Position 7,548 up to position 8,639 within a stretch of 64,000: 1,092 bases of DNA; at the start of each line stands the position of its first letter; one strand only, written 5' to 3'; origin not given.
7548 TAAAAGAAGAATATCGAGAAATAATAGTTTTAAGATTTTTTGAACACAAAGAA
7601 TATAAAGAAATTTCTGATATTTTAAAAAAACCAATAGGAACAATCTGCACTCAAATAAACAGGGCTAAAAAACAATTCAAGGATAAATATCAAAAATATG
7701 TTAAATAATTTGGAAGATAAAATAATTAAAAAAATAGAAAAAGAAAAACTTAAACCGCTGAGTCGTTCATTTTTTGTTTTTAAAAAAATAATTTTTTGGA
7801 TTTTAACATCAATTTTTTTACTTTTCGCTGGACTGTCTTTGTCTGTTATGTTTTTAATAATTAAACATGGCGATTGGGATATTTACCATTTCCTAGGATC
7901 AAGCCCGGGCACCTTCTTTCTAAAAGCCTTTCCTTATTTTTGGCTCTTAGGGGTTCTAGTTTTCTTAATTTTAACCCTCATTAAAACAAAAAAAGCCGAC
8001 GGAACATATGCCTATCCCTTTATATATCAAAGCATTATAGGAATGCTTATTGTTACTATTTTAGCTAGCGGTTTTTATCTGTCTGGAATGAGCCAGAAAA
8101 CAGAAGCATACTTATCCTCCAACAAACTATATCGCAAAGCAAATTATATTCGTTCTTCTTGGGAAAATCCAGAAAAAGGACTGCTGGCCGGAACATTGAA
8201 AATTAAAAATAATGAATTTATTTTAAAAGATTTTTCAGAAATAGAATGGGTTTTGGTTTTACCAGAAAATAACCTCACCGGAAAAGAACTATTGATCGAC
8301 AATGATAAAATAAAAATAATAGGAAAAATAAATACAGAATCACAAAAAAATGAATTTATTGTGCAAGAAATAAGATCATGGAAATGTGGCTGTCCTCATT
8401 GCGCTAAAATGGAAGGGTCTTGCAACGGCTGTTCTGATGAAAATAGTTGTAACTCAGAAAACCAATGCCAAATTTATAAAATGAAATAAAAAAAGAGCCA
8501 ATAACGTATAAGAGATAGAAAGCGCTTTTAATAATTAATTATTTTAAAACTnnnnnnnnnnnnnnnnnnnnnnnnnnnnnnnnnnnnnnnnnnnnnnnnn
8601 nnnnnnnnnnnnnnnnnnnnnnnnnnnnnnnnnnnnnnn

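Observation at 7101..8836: ECF sigma / membrane anti-sigma-like / secreted Cys-rich peptide module sharing an identical promoter motif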

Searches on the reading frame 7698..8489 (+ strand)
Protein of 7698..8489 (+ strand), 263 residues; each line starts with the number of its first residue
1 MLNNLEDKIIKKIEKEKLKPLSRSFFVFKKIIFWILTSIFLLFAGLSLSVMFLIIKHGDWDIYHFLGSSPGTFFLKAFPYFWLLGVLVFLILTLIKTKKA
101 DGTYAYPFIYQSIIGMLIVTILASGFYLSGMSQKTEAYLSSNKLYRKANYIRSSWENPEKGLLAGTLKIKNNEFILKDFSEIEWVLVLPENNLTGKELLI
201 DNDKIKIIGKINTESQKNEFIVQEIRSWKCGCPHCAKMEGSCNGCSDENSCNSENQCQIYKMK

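Call 5: search_protein_families(library=pfam, proteins=[window:7698-8489:+], max_evalue=0.1)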
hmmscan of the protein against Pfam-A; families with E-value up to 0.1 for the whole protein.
window:7698-8489:+ (263 aa): 2 families
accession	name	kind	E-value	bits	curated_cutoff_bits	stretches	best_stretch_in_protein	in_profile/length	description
PF04076.19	BOF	-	0.0082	16.6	25.8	1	168-226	46-102/103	Bacterial OB fold (BOF) protein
PF19529.4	DUF6057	-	0.017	14.4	29.8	1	35-159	121-233/569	Family of unknown function (DUF6057)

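Call 6: find_homologous_proteins(query=window:7698-8486:+, max_evalue=0.001)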
Query window:7698-8486:+ (263 aa): 24 proteins with E <= 0.001 among 1577 candidates.
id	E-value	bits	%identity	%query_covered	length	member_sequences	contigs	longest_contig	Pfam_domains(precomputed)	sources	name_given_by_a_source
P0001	8.2e-172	588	100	100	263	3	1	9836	-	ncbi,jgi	ncbi:MAG: hypothetical protein WCY43_01590 [Patescibacteria group bacterium]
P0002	6.2e-148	509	85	100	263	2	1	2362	-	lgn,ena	-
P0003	8.5e-148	509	85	100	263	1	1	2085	-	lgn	-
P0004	4.8e-135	467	78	100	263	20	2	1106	-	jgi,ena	-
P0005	1.8e-134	465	79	100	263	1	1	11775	-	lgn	-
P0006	2.4e-105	370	60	98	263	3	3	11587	-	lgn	-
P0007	1.2e-97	344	57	98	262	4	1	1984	-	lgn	-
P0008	3.8e-97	343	58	98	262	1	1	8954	-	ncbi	-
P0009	2.5e-96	340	57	98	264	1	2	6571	-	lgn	-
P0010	3.2e-96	340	58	98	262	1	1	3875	-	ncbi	-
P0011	1.6e-91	324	52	98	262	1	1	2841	-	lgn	-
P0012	3.5e-90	320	53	98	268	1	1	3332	-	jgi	-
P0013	1.9e-87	311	51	98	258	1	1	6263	-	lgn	-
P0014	4.2e-86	307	56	98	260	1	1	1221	-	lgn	-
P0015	1.2e-84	302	50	99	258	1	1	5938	-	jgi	-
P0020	1.6e-80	288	47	98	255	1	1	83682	-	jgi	-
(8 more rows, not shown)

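Call 10: find_related_loci(query=A1, collection=genome_contigs, flank=4000)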
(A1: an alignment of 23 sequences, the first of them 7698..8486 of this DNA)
Query A1 (263 aa) in genome_contigs; peptide patterns used: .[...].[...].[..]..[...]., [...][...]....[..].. (x = any residue, [..] = any of these).
53 stretches matched a pattern; 8 encode a relative of the query (tblastn E <= 1e-3); 8 distinct loci.
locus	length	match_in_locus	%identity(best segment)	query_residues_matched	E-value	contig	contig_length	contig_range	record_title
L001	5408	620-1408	77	1-263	2e-140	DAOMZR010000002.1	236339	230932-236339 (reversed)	MAG TPA_asm: bacterium isolate AMR_MDS_3994 NODE_8_length_236339_cov_124.255239, whole genome shotgun sequence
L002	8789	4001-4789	86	1-263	3e-138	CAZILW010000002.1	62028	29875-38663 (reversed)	MAG TPA_asm: uncultured Gammaproteobacteria bacterium isolate SRP241326_co1_352 genome assembly, contig: NODE_837_length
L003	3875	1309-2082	58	1-257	6e-99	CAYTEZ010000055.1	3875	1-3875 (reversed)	MAG TPA_asm: uncultured Gammaproteobacteria bacterium isolate SRP170004_co1_41 genome assembly, contig: NODE_39700_lengt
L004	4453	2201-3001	48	1-258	4e-91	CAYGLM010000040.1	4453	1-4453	MAG TPA_asm: uncultured Gammaproteobacteria bacterium isolate ERP113451_co4_283 genome assembly, contig: NODE_16590_leng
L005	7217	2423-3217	53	1-259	8e-86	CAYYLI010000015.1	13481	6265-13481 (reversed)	MAG TPA_asm: uncultured Gammaproteobacteria bacterium isolate SRP192927_co5_807 genome assembly, contig: NODE_6924_lengt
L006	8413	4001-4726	49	1-245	8e-78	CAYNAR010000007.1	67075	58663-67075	MAG TPA_asm: uncultured Gammaproteobacteria bacterium isolate SRP263991_co2_512 genome assembly, contig: NODE_239_length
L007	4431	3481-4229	53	1-241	1e-49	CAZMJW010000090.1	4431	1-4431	MAG TPA_asm: uncultured Gammaproteobacteria bacterium isolate binchicken_co39_573 genome assembly, contig: NODE_40451_le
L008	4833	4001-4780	36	1-261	3e-48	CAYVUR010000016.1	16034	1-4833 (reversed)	MAG TPA_asm: uncultured Gammaproteobacteria bacterium isolate binchicken_co135_29 genome assembly, contig: NODE_5542_len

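Call 11: find_related_loci(query=A1, collection=metagenome_contigs, flank=4000)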
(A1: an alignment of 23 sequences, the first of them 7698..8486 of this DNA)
Query A1 (263 aa) in metagenome_contigs; peptide patterns used: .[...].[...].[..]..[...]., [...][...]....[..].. (x = any residue, [..] = any of these).
150 stretches matched a pattern; 5 encode a relative of the query (tblastn E <= 1e-3); 5 distinct loci.
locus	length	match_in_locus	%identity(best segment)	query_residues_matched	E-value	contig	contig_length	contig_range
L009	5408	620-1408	77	1-263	1e-140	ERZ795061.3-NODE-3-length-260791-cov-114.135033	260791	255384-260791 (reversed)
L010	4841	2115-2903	86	1-263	5e-140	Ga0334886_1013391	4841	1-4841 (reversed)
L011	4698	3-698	84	32-263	5e-129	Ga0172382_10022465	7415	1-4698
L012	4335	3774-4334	94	1-187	2e-105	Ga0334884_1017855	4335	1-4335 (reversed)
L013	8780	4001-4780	36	1-261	2e-48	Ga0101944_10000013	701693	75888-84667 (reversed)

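Call 17: search_protein_families(library=ncbifam, proteins=[window:7698-8489:+], max_evalue=0.1)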
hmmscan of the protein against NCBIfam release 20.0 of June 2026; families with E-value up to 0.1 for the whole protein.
window:7698-8489:+ (263 aa): 1 family
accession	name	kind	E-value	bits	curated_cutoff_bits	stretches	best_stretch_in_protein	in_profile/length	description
TIGR02893.2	spore_yabQ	equivalog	0.0026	18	32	1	23-78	29-84/88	spore cortex biosynthesis protein YabQ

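Call 26: predict_structure(alignment_id=A1)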
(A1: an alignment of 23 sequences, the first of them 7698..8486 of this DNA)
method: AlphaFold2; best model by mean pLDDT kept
length: 263 residues; sequences in the alignment: 23
mean_pLDDT: 76.5   pTM: 0.67
mean pLDDT of the five models: 76.5, 75.7, 75.4, 75.0, 73.9
residues with pLDDT >= 90: 59; 70-90: 127; 50-70: 47; < 50: 30
segments of 3 or more residues with pLDDT < 50: 236-241, 246-250, 252-256, 258-263
pLDDT, mean of each block of 10 residues (from residue 1): 60 56 72 85 89 75 82 78 73 66 60 85 90 84 86 90 94 93 93 83 91 90 84 48 47 47 32
secondary structure, 60 per line:
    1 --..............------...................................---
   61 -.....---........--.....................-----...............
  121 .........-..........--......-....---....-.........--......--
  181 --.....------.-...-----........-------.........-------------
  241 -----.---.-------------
elements in order: H3-16 H23-57 H62-66 H70-77 H80-100 H106-129 H131-140 H143-148 H150-153 E162-170 E173-178 E183-187 E204-211 E219-227

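Call 29: search_protein_representatives(alignment_id=A1)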
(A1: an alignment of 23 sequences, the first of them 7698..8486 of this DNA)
Query: 23 sequences, 261 profile positions. Proteins with E-value up to 0.001 (for the whole library): 2462; up to 1e-10: 1788; up to 1e-30: 588. The best 150 are listed.
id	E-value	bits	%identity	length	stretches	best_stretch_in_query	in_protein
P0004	9.7e-124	428.3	-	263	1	1-260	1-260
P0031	2.6e-90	318.7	-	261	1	1-260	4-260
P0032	2.3e-69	250.1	-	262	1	1-259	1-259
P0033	2.1e-61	224.0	-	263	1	1-260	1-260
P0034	4.8e-58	213.0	-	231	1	1-231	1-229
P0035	5.7e-58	212.7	-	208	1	53-259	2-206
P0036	1.9e-57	211.0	-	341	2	2-248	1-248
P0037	1.8e-56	207.8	-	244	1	2-234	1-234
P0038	8.0e-56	205.7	-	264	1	2-231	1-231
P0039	3.7e-55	203.5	-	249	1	2-238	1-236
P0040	2.2e-53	197.7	-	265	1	7-259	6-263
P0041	5.3e-53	196.4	-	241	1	1-236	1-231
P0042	9.6e-53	195.6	-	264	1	3-258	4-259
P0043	1.1e-52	195.4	-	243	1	3-232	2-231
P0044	1.4e-52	195.1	-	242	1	6-246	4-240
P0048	1.1e-51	192.1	-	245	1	2-242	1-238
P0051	5.3e-49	183.3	-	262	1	4-259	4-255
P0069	1.9e-45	171.7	-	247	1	2-233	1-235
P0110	2.6e-42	161.4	-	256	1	2-253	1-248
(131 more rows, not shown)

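Call 30: fold_search(model_id=the predicted structure, library=pdb)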
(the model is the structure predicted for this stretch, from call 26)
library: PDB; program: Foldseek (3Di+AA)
matches with E <= 10: 791; with E <= 0.001: 0
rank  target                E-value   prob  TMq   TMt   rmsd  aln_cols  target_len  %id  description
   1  4day_B                1.3e-03  1.00  0.19  0.40   5.3        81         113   15  Crystal structure of the RMI core complex with MM2 peptide from FANCM (released 2012-03-14)
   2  9dhk_B                3.0e-03  1.00  0.19  0.34   4.4        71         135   13  RMI1-RMI2 bound to cyclic peptide L3 (released 2025-07-02)
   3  9dhk_E                3.0e-03  1.00  0.19  0.34   4.6        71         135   13  RMI1-RMI2 bound to cyclic peptide L3 (released 2025-07-02)
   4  3mxn_B                3.1e-03  1.00  0.18  0.34   5.4        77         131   14  Crystal structure of the RMI core complex (released 2010-09-15)
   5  9di4_B                4.3e-03  1.00  0.19  0.34   3.5        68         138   15  RMI1-RMI2 bound to cyclic peptide L4 (released 2025-07-02)
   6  9dhk_K                4.5e-03  1.00  0.20  0.36   3.7        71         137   14  RMI1-RMI2 bound to cyclic peptide L3 (released 2025-07-02)
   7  9dhk_H                6.6e-03  1.00  0.20  0.35   3.7        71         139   14  RMI1-RMI2 bound to cyclic peptide L3 (released 2025-07-02)
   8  6tqn_A                7.4e-03  0.97  0.21  0.12  13.0       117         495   13  rrn anti-termination complex without S4 (released 2020-08-05)
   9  5lm7_A                8.4e-03  0.91  0.18  0.12  14.3       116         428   13  Crystal structure of the lambda N-Nus factor complex (released 2017-04-05)
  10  8usb_C                1.0e-02  0.75  0.16  0.12  14.3       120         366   12  Non-substrate-engaged human 26S proteasome with Nub1/FAT10 bound to Rpn1 (released 2024-11-06)
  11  6t8h_A                1.1e-02  0.97  0.19  0.13   6.8        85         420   15  Cryo-EM structure of the DNA-bound PolD-PCNA processive complex from P. abyssi (released 2020-03-04)
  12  5lm9                  1.1e-02  0.96  0.19  0.16  11.4       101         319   14  Structure of E. coli NusA (released 2017-04-05)
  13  5ms0_M                1.4e-02  0.90  0.19  0.12  14.5       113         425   16  pseudo-atomic model of the RNA polymerase lambda-based antitermination complex solved by cryo-EM (released 2017-05-03)
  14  8pil_F                1.5e-02  0.93  0.19  0.24  14.0       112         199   15  E. coli transcription complex paused at ops site and bound to RfaH and NusA (released 2024-04-24)
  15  9evt_7                1.6e-02  0.99  0.17  0.13   4.1        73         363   12  Structure of the small subunit of the flowering plant mitoribosome with the maturation factor RsgA (released 2026-03-18)
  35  1nnx                  3.7e-02  0.99  0.20  0.51   3.0        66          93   18  Structure of the hypothetical protein ygiW from E. coli. (released 2004-03-09)
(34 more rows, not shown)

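Call 36: find_encoding_contigs(protein=P0069, flank=3000, max_places=3)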
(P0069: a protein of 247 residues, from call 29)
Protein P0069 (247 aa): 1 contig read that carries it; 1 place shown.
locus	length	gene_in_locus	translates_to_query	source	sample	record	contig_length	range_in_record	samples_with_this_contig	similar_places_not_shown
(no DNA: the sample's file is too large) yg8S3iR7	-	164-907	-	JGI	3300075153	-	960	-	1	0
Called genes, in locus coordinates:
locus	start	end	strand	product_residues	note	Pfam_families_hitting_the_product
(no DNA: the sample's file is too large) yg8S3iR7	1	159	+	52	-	?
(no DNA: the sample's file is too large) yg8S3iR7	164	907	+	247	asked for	-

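Call 37: find_encoding_contigs(protein=P0020, flank=3500, max_places=2)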
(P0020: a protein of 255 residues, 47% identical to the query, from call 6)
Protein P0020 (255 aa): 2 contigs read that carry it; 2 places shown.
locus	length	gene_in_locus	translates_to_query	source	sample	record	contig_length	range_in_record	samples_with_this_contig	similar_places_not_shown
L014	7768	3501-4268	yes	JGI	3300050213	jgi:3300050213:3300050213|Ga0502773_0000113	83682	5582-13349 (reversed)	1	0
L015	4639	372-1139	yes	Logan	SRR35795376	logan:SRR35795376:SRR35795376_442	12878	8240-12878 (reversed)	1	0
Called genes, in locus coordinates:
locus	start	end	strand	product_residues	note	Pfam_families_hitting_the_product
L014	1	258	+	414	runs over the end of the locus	PF07690:MFS_1 (weak)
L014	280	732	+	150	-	PF02367:TsaE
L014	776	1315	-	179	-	PF00574:CLP_protease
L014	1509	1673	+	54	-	-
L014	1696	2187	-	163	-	PF01252:Peptidase_A8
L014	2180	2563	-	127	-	PF01258:zf-dskA_traR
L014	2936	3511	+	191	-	PF04542:Sigma70_r2, PF08281:Sigma70_r4_2, PF04545:Sigma70_r4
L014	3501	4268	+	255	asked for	-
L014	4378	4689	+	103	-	-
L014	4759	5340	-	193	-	PF00163:Ribosomal_S4, PF01479:S4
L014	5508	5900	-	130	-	-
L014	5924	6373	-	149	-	-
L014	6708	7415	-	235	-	PF01479:S4 (faint), PF00849:PseudoU_synth_2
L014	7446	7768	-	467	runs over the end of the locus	PF04932:Wzy_C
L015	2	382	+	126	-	?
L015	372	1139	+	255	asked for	-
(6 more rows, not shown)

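Call 41: find_homologous_proteins(query=A3, max_evalue=1e-10)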
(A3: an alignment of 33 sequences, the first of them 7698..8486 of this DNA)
Query A3 (33 sequences) (263 aa, profile of the alignment): 114 proteins with E <= 1e-10 among 8000 candidates.
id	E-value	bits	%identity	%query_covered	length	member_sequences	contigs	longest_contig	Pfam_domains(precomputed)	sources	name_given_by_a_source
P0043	4.9e-89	316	33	86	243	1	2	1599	-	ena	-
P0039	2.4e-87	310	30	96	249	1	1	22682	-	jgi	-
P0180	3.3e-86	306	32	79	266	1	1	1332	-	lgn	-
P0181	8.2e-86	305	32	87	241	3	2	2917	-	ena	-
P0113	2.6e-85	303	24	93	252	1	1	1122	-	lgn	-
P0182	2.7e-85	303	31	87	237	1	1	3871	-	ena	-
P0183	8.9e-85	302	31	87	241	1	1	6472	-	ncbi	-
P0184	9.0e-85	302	30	87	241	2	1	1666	-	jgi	-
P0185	2.3e-84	300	30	87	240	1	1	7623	-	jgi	-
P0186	3.0e-84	300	27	90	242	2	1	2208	-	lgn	-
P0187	3.7e-84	300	33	87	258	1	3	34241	-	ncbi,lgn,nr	ncbi:MAG: hypothetical protein PHI88_01580 [Candidatus Pacebacteria bacterium]|nr:hypothetical prote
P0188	7.3e-84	299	31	87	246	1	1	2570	-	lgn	-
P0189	2.8e-83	297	31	87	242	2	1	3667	-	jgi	-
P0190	3.1e-83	297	30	86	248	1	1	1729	-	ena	-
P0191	4.8e-83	296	29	87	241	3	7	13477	-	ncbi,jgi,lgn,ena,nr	ncbi:MAG TPA: hypothetical protein ENG48_00355 [Candidatus Atribacteria bacterium]|nr:hypothetical p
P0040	1.1e-82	295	32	92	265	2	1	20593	-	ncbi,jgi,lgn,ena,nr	ncbi:MAG: hypothetical protein RBS77_03230 [Candidatus Moranbacteria bacterium]|jgi:hypothetical pro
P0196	2.0e-82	294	32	95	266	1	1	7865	-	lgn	-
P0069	3.5e-81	290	28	84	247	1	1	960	-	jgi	jgi:hypothetical protein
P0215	6.7e-78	279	28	94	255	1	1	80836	-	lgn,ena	-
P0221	6.4e-76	273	29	87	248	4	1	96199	-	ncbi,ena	-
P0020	2.6e-63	231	47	98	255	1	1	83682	-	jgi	-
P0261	3.1e-51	192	29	87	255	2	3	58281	-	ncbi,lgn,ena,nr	ncbi:MAG TPA: hypothetical protein PKA31_01400 [Candidatus Moranbacteria bacterium]|nr:hypothetical 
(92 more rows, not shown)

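Call 43: find_encoding_contigs(protein=P0040, flank=2500, max_places=1)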
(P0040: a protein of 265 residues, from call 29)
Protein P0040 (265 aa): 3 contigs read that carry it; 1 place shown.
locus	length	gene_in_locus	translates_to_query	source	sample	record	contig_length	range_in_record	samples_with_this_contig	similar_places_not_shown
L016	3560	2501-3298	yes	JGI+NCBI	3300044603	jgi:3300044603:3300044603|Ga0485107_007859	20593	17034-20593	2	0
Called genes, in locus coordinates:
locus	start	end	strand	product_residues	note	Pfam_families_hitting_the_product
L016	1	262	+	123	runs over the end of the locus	-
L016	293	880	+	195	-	PF02545:Maf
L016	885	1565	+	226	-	PF01966:HD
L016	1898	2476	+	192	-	PF04542:Sigma70_r2, PF08281:Sigma70_r4_2, PF04545:Sigma70_r4 (weak)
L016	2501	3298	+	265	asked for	-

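Call 44: find_encoding_contigs(protein=P0039, flank=2500, max_places=1)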
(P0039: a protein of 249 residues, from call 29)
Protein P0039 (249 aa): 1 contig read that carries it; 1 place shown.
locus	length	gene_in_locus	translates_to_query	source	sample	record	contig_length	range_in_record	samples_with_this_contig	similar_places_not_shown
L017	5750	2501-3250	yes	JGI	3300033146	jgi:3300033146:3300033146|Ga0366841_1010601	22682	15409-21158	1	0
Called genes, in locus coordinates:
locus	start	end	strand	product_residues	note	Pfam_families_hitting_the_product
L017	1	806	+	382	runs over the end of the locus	PF12801:Fer4_5, PF14697:Fer4_21 (faint), PF12801:Fer4_5, PF13237:Fer4_10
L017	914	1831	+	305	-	PF02661:Fic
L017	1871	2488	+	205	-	PF04542:Sigma70_r2, PF08281:Sigma70_r4_2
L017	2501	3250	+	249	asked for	-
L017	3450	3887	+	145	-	-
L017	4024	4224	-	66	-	PF00313:CSD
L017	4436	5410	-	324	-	PF03773:ArsP_1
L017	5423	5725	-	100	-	PF13192:Thioredoxin_3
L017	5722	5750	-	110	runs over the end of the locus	PF01022:HTH_5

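Call 45: find_encoding_contigs(protein=P0215, flank=2500, max_places=1)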
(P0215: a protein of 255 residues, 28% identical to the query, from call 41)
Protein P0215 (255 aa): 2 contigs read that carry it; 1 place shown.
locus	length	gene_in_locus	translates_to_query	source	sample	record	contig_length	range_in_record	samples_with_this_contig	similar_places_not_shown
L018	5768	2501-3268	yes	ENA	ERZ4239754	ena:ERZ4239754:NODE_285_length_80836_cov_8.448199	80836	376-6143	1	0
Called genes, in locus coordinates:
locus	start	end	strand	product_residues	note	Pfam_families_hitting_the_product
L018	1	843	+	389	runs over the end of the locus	PF18920:DUF5671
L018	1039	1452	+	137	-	-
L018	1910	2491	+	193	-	PF04542:Sigma70_r2, PF04545:Sigma70_r4 (faint), PF08281:Sigma70_r4_2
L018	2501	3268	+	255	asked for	-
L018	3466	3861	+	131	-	-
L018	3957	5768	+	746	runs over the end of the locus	-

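Call 47: search_protein_families(library=pfam, proteins=[L017:3450-3884:+, L018:3466-3858:+, L018:1039-1449:+, L013:4864-5121:+, L006:4841-5191:+], max_evalue=1)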
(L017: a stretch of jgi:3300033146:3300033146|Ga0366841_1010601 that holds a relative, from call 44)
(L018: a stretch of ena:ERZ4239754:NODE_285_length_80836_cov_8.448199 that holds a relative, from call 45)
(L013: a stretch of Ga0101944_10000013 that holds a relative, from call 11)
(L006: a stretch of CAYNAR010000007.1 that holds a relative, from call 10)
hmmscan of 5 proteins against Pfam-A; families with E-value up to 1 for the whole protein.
L017:3450-3884:+ (145 aa): 3 families
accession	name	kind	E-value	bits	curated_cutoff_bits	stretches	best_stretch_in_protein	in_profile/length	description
PF23379.1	DUF7096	-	0.011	16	27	1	1-95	1-85/208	Domain of unknown function (DUF7096)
PF22807.2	TrAA12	-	0.11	11.2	30.9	1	109-137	399-428/463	TrAA12-like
PF06443.16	SEF14_adhesin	-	0.12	12.7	22.8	1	11-124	5-116/165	SEF14-like adhesin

L018:3466-3858:+ (131 aa): 1 family
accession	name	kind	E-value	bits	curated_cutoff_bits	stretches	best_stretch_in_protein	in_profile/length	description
PF02919.20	Topoisom_I_N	-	0.093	12.7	25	1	42-106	53-117/213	Eukaryotic DNA topoisomerase I, DNA binding fragment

L018:1039-1449:+ (137 aa): 2 families
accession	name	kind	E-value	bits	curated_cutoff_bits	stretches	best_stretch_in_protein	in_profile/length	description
PF05232.17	BTP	-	0.065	13.7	25.6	1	58-95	16-53/64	Chlorhexidine efflux transporter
PF03773.19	ArsP_1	-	0.18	11.4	32.3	1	13-133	12-134/294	Predicted permease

L013:4864-5121:+ (86 aa): 0 families

L006:4841-5191:+ (117 aa): 0 families

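Call 48: find_encoding_contigs(protein=P0051, flank=2500, max_places=1)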
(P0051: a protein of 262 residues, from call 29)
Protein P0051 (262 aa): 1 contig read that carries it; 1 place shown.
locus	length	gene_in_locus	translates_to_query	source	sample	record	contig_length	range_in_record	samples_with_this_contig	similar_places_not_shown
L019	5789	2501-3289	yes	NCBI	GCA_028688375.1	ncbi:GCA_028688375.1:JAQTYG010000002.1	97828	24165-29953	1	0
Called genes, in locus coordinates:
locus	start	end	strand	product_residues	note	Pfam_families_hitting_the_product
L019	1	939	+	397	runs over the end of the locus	PF21710:Spt6_S1 (faint), PF00575:S1, PF24685:OB_RRP5_4th (faint), PF23459:S1_RRP5, PF00575:S1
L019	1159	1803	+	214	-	-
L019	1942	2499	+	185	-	PF04542:Sigma70_r2, PF08281:Sigma70_r4_2, PF04545:Sigma70_r4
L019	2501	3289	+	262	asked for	-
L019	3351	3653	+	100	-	-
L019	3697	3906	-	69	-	-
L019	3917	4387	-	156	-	PF03412:Peptidase_C39, PF13529:Peptidase_C39_2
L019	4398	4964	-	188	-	-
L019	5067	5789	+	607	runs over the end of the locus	PF00004:AAA, PF17862:AAA_lid_3, PF01434:Peptidase_M41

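Call 49: find_encoding_contigs(protein=P0196, flank=2500, max_places=1)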
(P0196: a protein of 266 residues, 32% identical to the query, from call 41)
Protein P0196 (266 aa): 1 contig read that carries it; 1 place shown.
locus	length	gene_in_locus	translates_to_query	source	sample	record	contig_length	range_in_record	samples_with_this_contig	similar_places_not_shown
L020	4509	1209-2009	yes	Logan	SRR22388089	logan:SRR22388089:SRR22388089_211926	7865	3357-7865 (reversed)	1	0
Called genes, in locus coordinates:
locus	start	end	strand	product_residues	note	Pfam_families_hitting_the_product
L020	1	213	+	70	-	?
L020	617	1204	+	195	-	PF04542:Sigma70_r2, PF08281:Sigma70_r4_2, PF04545:Sigma70_r4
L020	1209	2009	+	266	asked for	-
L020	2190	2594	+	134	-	-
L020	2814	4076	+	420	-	-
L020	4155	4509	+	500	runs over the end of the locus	PF00749:tRNA-synt_1c, PF19269:Anticodon_2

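Call 53: find_encoding_contigs(protein=P0261, flank=2000, max_places=1)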
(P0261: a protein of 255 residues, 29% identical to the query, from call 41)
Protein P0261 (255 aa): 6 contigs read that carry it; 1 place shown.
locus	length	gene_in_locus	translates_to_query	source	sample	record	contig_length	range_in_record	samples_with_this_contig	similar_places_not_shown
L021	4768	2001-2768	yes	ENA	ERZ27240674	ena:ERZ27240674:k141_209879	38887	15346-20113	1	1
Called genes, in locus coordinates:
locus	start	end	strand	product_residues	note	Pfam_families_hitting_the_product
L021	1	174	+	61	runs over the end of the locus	-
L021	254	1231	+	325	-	-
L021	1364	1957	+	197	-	PF04542:Sigma70_r2, PF08281:Sigma70_r4_2, PF04545:Sigma70_r4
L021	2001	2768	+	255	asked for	-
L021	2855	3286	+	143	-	-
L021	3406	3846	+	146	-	-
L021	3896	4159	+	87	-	-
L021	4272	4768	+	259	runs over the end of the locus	PF02900:LigB, PF01875:Memo (weak)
